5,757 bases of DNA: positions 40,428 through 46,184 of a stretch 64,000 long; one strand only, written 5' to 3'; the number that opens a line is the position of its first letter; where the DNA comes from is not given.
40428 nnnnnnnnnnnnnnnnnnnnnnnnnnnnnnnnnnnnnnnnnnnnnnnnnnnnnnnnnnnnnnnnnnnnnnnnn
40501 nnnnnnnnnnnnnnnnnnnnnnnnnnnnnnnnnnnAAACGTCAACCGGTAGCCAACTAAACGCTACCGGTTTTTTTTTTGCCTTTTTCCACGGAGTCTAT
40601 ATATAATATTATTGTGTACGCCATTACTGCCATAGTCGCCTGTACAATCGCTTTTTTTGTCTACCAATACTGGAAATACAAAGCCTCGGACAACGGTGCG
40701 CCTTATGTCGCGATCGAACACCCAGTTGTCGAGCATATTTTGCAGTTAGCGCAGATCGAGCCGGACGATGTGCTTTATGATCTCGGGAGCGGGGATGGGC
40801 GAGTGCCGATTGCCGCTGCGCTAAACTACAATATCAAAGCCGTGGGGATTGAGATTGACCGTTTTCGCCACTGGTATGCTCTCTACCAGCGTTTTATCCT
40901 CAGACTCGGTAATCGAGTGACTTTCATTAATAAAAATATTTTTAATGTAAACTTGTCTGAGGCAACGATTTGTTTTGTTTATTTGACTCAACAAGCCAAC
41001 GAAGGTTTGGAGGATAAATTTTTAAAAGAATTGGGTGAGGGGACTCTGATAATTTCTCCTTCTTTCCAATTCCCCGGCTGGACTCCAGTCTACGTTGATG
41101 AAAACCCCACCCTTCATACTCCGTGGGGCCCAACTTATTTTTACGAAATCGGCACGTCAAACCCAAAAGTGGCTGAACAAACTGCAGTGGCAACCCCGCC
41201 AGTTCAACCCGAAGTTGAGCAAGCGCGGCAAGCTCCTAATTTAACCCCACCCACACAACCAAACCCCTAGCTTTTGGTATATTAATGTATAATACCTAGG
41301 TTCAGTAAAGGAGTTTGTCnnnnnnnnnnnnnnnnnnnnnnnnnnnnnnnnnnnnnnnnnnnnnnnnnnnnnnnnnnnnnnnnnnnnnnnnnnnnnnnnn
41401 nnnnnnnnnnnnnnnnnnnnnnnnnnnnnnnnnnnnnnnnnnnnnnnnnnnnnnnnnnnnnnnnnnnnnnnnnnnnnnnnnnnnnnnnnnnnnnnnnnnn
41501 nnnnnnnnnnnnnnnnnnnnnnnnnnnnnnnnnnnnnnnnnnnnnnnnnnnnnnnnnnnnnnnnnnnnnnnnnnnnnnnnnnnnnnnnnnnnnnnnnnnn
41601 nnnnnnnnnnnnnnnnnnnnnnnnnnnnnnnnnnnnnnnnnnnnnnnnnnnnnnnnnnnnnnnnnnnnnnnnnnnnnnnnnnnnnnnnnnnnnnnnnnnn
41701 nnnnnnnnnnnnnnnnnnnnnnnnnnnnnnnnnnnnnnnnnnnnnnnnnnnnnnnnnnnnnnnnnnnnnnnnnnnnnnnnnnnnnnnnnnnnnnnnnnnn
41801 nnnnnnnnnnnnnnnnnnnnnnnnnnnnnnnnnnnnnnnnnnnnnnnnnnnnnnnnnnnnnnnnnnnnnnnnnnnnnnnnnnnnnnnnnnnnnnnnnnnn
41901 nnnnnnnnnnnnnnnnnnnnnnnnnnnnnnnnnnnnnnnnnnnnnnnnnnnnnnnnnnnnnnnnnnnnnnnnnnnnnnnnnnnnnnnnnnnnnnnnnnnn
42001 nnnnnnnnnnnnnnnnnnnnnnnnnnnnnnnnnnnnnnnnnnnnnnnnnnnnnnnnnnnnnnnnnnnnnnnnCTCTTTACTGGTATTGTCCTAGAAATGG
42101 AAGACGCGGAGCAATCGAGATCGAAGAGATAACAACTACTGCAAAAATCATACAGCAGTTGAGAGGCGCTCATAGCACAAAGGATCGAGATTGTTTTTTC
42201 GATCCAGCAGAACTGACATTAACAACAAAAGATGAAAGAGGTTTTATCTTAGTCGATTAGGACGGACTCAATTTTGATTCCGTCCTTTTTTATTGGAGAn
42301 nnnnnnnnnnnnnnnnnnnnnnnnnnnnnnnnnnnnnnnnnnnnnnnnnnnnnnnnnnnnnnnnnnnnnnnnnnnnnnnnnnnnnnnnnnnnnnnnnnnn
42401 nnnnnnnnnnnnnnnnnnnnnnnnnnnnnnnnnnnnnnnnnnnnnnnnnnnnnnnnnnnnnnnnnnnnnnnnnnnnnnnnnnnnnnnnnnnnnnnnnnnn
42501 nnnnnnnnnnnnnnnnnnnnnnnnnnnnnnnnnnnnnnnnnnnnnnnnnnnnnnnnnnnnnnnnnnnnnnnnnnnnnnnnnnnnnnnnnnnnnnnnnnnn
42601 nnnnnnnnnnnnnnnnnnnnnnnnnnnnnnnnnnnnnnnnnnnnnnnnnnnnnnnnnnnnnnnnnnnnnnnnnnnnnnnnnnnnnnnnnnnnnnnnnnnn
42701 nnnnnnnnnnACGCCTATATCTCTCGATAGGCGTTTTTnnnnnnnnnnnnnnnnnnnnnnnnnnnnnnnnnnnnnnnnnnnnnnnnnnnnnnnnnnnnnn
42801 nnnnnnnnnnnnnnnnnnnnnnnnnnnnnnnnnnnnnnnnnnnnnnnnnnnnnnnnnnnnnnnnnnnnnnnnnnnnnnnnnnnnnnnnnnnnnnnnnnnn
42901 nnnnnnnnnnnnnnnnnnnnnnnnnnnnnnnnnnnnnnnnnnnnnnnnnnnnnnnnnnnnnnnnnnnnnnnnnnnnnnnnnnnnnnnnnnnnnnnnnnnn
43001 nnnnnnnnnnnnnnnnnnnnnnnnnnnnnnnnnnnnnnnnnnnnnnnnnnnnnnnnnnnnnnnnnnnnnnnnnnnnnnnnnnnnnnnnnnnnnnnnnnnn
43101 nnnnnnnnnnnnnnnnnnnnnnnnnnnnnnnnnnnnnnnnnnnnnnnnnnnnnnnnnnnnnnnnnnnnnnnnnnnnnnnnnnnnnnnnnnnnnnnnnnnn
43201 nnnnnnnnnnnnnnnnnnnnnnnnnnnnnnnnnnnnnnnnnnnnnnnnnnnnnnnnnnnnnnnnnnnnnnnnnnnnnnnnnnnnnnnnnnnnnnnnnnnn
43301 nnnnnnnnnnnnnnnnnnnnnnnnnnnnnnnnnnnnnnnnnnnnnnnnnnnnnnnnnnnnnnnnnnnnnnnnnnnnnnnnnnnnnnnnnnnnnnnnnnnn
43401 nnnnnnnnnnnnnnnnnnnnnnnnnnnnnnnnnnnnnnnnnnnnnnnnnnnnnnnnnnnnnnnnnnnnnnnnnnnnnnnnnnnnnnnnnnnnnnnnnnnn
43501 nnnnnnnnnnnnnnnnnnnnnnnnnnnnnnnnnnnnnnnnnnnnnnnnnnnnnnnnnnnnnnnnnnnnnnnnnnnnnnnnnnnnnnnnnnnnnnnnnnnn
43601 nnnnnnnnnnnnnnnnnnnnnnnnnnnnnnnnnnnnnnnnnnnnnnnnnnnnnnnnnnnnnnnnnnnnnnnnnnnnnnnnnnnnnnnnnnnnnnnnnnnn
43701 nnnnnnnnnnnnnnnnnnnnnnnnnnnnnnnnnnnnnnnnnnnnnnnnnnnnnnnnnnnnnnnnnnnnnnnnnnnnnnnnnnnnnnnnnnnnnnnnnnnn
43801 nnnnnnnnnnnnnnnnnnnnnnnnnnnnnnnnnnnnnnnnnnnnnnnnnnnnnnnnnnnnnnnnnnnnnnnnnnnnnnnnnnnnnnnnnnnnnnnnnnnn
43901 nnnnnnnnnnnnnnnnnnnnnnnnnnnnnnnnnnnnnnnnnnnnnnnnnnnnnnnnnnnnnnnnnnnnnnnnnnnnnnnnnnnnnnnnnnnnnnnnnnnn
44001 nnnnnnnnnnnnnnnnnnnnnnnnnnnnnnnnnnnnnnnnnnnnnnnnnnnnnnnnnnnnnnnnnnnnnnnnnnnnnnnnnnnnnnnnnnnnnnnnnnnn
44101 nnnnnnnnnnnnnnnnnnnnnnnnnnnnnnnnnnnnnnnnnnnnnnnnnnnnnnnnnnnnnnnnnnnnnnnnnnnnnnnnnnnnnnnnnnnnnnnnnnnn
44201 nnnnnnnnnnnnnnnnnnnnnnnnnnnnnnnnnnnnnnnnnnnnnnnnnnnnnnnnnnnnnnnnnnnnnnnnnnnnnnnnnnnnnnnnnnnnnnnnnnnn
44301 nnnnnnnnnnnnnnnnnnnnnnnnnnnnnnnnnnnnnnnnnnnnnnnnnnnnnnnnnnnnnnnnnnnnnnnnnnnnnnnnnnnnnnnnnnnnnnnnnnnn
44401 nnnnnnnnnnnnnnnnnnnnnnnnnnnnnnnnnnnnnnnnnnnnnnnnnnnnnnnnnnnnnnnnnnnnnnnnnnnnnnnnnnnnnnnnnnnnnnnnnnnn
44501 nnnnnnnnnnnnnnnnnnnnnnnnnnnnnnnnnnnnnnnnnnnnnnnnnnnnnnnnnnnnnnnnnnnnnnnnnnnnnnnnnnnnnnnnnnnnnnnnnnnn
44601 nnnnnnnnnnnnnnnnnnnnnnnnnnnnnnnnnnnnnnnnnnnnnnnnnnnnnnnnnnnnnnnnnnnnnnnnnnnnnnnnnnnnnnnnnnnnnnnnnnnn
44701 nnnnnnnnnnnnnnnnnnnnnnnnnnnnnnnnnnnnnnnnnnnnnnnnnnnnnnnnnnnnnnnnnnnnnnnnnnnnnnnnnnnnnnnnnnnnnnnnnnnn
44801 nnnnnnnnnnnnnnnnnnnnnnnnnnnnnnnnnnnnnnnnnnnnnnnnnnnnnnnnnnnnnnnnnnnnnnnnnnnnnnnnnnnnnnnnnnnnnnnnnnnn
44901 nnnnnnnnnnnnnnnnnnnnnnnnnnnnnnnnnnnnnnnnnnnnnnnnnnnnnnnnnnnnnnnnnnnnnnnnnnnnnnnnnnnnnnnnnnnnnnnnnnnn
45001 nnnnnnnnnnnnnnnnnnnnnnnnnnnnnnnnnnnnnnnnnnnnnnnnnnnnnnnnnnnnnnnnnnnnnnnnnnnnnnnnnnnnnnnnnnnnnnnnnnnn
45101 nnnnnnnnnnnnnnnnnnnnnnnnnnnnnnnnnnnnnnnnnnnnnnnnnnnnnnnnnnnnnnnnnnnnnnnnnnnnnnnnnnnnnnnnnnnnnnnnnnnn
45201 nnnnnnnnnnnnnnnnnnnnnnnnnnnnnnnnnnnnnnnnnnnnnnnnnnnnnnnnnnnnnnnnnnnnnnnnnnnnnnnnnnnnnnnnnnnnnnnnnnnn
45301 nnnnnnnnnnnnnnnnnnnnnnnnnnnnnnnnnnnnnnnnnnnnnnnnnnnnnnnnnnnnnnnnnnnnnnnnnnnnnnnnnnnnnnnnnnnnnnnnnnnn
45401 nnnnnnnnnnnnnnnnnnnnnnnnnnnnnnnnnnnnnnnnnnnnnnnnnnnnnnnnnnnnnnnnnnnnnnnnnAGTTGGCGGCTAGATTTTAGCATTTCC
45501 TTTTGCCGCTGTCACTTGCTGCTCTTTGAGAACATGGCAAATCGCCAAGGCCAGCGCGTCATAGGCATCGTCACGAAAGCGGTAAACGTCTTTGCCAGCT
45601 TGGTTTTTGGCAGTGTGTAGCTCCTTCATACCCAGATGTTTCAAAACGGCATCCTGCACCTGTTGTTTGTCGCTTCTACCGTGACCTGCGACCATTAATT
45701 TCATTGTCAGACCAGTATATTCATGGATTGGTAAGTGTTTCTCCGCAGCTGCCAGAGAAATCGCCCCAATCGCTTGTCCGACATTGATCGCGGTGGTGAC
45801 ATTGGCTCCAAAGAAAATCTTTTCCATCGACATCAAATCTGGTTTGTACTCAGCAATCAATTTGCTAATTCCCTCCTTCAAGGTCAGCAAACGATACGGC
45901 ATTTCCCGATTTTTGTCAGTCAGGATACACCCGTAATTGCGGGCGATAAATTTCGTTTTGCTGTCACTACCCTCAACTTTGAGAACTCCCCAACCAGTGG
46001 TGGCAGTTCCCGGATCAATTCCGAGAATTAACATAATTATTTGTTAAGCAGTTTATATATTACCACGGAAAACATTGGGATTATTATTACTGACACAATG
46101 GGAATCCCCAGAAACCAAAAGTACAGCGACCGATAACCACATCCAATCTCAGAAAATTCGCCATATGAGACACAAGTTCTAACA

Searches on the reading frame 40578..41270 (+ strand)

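Call 63: search_protein_families(library=pfam, proteins=[window:40578-41270:+], max_evalue=0.001)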
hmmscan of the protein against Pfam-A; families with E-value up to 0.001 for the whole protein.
window:40578-41270:+ (230 aa): 1 family
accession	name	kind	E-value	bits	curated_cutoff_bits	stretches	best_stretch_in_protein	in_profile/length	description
PF08123.19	DOT1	-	1.6e-07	31.5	23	1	42-101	22-82/205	Histone methylation protein DOT1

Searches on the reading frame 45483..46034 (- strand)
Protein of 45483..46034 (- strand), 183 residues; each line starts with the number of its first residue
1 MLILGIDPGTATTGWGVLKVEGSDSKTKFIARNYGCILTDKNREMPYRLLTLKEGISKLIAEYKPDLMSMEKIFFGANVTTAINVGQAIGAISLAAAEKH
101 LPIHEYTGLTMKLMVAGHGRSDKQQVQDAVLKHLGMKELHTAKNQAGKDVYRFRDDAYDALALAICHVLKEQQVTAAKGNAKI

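Call 64: search_protein_families(library=pfam, proteins=[window:45483-46034:-], max_evalue=0.001)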
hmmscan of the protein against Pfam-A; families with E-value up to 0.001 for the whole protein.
window:45483-46034:- (183 aa): 1 family
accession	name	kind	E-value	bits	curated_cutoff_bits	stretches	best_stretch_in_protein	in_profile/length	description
PF02075.23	RuvC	-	2.2e-35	122.2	22.2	1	3-167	1-148/148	Crossover junction endodeoxyribonuclease RuvC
